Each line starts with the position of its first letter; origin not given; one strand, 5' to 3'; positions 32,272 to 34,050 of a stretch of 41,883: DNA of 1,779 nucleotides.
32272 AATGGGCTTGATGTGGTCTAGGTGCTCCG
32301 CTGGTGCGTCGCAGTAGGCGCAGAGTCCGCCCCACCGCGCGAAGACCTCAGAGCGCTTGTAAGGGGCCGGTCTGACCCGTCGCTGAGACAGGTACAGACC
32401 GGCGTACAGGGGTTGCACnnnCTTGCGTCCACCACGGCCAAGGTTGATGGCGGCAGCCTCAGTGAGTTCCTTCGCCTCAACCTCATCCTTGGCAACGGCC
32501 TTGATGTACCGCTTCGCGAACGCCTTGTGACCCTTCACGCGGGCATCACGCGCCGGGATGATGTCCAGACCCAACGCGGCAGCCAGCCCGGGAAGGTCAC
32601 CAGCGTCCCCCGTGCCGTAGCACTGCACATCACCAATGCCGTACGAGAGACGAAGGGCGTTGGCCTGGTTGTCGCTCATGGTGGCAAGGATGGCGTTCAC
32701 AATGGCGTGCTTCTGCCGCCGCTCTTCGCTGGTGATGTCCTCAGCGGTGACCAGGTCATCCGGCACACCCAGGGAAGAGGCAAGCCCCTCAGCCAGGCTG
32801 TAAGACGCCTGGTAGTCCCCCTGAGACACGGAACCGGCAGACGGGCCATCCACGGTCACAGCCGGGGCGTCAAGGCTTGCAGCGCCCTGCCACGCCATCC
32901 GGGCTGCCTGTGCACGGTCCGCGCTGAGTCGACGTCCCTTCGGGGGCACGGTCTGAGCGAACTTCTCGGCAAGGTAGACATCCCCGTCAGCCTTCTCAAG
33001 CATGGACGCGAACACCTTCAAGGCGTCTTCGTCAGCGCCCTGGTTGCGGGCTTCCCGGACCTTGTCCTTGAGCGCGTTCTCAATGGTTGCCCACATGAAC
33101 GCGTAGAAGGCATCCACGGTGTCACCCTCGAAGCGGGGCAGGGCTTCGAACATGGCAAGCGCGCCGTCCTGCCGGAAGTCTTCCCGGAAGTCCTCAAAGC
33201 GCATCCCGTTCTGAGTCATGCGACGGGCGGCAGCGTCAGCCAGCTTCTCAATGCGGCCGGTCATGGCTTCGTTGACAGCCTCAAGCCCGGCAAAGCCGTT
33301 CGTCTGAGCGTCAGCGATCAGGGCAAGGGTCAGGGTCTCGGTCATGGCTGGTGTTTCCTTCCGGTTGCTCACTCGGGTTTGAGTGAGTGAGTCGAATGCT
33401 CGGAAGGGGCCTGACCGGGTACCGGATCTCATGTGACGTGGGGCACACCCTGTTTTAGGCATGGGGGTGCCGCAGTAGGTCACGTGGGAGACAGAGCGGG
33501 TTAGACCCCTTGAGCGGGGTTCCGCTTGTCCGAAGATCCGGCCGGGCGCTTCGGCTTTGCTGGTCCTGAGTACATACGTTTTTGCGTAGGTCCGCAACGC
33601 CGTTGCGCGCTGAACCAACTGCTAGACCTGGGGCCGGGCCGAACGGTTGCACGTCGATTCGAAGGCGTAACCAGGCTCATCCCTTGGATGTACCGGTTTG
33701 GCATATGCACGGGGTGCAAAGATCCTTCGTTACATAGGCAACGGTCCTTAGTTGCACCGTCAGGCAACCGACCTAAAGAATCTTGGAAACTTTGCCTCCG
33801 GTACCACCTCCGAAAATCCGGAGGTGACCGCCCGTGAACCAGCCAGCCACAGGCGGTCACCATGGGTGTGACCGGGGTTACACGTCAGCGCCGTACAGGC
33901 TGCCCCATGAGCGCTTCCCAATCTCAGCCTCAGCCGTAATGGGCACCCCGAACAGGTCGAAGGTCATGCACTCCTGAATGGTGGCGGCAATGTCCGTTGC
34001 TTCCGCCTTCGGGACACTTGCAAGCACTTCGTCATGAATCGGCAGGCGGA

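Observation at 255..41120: Family of about 12 non-canonical promoter-like motifs with a fixed 30-nt architecture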

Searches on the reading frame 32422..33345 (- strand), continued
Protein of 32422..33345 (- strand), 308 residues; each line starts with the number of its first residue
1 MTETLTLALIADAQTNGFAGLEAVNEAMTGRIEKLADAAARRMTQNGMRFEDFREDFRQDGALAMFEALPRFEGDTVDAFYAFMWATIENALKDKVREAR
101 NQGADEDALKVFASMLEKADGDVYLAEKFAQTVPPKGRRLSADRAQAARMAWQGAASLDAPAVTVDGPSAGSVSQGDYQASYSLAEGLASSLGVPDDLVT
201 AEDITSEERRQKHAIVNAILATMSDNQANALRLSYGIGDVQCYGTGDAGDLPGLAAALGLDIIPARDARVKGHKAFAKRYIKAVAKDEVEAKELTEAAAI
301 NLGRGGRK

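Call 60: find_related_loci(query=A2, collection=viral_contigs, flank=10000)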
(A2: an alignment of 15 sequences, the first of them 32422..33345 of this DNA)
Query A2 (308 aa) in viral_contigs; peptide patterns used: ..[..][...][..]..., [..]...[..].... (x = any residue, [..] = any of these).
73 stretches matched a pattern; 24 encode a relative of the query (tblastn E <= 1e-3); 24 distinct loci.
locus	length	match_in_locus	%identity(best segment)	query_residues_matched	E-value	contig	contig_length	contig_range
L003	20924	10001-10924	100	1-308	0e+0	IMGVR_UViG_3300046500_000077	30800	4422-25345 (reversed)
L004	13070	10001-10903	81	1-308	3e-162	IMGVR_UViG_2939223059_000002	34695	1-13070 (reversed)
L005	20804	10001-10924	78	1-308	4e-153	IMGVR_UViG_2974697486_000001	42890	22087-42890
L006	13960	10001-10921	75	1-308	2e-145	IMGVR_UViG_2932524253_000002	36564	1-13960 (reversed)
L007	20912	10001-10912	73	4-308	8e-139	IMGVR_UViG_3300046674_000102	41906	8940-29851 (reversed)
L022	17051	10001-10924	65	1-308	3e-128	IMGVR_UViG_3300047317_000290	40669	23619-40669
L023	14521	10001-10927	67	1-308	2e-122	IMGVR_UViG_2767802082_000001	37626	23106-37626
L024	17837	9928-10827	54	4-308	2e-99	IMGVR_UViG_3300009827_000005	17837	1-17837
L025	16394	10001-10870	61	5-308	4e-105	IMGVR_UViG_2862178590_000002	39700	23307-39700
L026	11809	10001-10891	55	5-304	5e-92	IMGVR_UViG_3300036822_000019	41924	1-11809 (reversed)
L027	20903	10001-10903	53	1-304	4e-92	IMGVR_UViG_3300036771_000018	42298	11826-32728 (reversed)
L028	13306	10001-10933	55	1-308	4e-92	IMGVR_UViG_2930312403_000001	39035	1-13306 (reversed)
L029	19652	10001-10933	46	1-308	3e-74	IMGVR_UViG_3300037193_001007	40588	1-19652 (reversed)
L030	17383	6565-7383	44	1-284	5e-62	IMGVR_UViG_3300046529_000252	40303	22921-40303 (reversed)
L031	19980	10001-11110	40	1-308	1e-61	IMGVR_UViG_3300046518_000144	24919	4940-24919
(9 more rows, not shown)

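Call 65: predict_structure(alignment_id=A1)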
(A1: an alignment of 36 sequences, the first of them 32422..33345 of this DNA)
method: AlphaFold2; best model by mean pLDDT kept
length: 308 residues; sequences in the alignment: 36
mean_pLDDT: 81.2   pTM: 0.42
mean pLDDT of the five models: 81.2, 78.4, 77.8, 77.5, 75.0
residues with pLDDT >= 90: 143; 70-90: 104; 50-70: 27; < 50: 34
segments of 3 or more residues with pLDDT < 50: 157-162, 164-181, 183-190
pLDDT, mean of each block of 10 residues (from residue 1): 79 92 91 88 73 89 93 92 90 81 77 84 86 89 85 58 46 39 48 58 76 90 94 92 87 93 93 94 92 91 75
secondary structure, 60 per line:
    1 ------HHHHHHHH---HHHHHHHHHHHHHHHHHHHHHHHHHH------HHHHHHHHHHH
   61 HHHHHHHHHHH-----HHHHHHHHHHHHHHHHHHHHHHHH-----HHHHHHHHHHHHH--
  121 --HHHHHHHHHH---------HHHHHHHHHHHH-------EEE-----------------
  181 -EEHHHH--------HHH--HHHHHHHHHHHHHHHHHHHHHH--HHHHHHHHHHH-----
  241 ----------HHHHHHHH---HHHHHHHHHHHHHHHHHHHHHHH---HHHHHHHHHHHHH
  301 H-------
elements in order: H7-14 H18-43 H50-71 H77-100 H106-118 H123-132 H142-153 E161-163 H184-187 H201-222 H225-235 H251-258 H262-284 H288-301
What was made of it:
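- On Sigma-70 family sigma factor (product of 32422-33345): The AlphaFold model has pLDDT 81 with a disordered linker at residues 157-190 (call 65).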

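Call 69: fold_search(model_id=the predicted structure, library=pdb)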
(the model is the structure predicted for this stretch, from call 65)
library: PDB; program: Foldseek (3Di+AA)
matches with E <= 10: 166; with E <= 0.001: 4
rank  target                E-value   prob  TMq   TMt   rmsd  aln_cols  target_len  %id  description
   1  9a50_A                7.8e-05  1.00  0.34  0.39  13.8       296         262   16  Integrative model of RPSB-RPOC by crosslinking MS and deep learning (released 2024-09-18)
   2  4oio_F                7.4e-04  1.00  0.26  0.24  19.6       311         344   19  Crystal structure of Thermus thermophilus pre-insertion substrate complex for de novo transcription initiation (released 2014-05-07)
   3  7l7b_F                9.6e-04  1.00  0.34  0.38  16.8       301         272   15  Clostridioides difficile RNAP with fidaxomicin (released 2022-02-02)
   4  4g7h_F                9.6e-04  1.00  0.31  0.29  15.5       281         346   19  Crystal structure of Thermus thermophilus transcription initiation complex (released 2012-10-31)
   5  9a58_A                1.0e-03  1.00  0.24  0.21  18.8       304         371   15  Integrative model of SIGA-RPOC by crosslinking MS and deep learning (released 2024-09-18)
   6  7rdq_F                1.5e-03  1.00  0.27  0.24  15.8       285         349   17  Cryo-EM structure of Thermus thermophilus reiterative transcription complex with 11nt oligo-G RNA (released 2022-02-02)
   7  8x6g_H                1.8e-03  1.00  0.35  0.42  15.8       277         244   16  Cryo-EM structure of Staphylococcus aureus sigB-dependent RNAP-promoter open complex (released 2024-06-05)
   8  9fog_F                1.8e-03  1.00  0.27  0.25  16.4       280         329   18  Ap3G bound in de novo transcription initiation T. thermophilus RNA polymerase complex with TC DNA template (released 2025-12-17)
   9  8x6f_E                2.2e-03  1.00  0.33  0.37  16.9       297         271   17  Cryo-EM structure of Staphylococcus aureus sigA-dependent RNAP-promoter open complex (released 2024-06-05)
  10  6kqg_F                2.3e-03  1.00  0.27  0.25  15.6       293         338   17  Thermus thermophilus initial transcription complex comprising sigma A and 5'-OH RNA of 6 nt (released 2020-03-11)
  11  7p5x_AF               2.5e-03  1.00  0.28  0.27  19.0       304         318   17  Mycobacterial RNAP with transcriptional activator PafBC (released 2021-12-22)
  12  9ukt_F                2.8e-03  1.00  0.27  0.26  15.9       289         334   17  CryoEM structure of the T.thermophilus transcription initiation complex bound to Gp4A-C-U and CTP, -1 dC in the templa (released 2025-10-22)
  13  8to6_L                3.0e-03  1.00  0.25  0.18  19.7       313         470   17  Escherichia coli RNA polymerase unwinding intermediate (I1d) at the lambda PR promoter (released 2024-07-03)
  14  5vt0_L                3.1e-03  1.00  0.24  0.17  17.5       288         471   16  Escherichia coli 6S RNA derivative in complex with Escherichia coli RNA polymerase sigma70-holoenzyme (released 2017-11-01)
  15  9gdo_F                3.4e-03  1.00  0.27  0.19  17.3       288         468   17  Cryo-EM structure of Vibrio cholerae RNA polymerase holoenzyme bound to an ompU promoter DNA fragment (released 2025-12-17)
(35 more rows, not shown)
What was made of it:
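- On Sigma-70 family sigma factor (product of 32422-33345): The TM-scores are low, at 0.25-0.35, because the domain arrangement differs (call 69).
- AlphaFold model with pLDDT 81, whose best PDB matches are all sigma factors (calls 65, 69).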

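Call 85: search_protein_families(library=phrogs, proteins=[window:32422-33345:-])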
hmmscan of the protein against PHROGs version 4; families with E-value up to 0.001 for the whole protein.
window:32422-33345:- (308 aa): 2 families
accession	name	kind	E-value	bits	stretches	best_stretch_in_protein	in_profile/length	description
phrog_15865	-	transcription regulation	1.3e-108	364.7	2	4-174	1-174/386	RNA polymerase sigma factor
phrog_32691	-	transcription regulation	9.6e-30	105.1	1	7-238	5-229/286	RNA polymerase sigma factor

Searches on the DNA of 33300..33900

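Call 90: search_rna_families(source=window, start=33300, end=33900, threshold=evalue, max_evalue=1)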
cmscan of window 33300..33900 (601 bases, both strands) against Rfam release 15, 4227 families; matches with E-value up to 1: 0.
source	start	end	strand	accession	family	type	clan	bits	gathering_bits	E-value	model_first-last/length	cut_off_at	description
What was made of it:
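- Tried and rejected: An Rfam family in the polymerase-sigma gap: none found (call 90).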
